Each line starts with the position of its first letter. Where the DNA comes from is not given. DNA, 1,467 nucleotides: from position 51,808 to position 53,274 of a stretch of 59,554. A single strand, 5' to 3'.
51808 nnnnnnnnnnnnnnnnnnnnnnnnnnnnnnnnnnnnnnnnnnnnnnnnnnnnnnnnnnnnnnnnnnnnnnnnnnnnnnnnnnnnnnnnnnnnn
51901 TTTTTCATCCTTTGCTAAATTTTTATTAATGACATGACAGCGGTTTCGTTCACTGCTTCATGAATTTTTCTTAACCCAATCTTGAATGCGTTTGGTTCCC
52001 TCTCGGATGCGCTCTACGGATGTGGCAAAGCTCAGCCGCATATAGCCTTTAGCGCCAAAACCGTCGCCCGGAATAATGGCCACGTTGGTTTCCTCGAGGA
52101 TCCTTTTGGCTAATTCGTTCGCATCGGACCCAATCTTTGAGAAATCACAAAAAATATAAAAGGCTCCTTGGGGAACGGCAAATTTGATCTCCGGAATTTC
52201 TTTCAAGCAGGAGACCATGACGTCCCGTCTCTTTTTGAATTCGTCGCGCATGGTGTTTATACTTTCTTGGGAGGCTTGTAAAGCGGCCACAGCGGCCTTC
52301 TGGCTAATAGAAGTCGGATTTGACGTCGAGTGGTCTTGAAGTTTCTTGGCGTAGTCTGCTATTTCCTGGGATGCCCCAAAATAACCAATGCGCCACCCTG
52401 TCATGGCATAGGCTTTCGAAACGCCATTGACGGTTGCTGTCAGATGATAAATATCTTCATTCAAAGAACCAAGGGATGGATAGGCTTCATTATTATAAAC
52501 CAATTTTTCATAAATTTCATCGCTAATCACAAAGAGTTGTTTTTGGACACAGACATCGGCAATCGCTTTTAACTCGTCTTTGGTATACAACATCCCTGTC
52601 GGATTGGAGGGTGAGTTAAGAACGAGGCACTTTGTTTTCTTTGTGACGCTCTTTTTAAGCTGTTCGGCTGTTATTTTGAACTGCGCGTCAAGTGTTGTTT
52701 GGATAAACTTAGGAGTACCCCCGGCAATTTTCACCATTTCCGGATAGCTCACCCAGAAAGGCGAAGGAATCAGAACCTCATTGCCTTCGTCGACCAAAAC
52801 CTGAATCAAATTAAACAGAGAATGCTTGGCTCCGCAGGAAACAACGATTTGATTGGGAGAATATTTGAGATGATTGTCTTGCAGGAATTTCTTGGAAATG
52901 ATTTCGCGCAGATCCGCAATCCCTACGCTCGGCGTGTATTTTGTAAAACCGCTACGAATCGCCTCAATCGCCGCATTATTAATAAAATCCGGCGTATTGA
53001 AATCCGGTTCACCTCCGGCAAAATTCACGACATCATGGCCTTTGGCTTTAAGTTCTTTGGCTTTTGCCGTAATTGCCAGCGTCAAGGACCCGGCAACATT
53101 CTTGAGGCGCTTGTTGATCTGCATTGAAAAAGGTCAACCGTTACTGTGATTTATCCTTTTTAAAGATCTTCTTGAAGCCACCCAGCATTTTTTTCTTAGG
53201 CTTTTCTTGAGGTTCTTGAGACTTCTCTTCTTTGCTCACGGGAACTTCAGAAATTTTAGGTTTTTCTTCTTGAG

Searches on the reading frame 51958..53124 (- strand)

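Call 75: search_protein_families(library=pfam, proteins=[window:51958-53124:-], max_evalue=0.1)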
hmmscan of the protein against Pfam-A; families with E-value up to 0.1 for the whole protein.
window:51958-53124:- (388 aa): 4 families
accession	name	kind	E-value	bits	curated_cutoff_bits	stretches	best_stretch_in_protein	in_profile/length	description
PF00155.27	Aminotran_1_2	-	3.3e-78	263.8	19.7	1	31-380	2-361/361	Aminotransferase class I and II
PF01041.23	DegT_DnrJ_EryC1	-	2.4e-06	27.5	19.8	1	92-202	42-145/360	DegT/DnrJ/EryC1/StrS aminotransferase family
PF01053.26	Cys_Met_Meta_PP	-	0.00018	20.6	27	1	86-203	64-174/381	Cys/Met metabolism PLP-dependent enzyme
PF00266.25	Aminotran_5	-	0.0033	16.9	21.5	0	143-201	119-174/371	Aminotransferase class-V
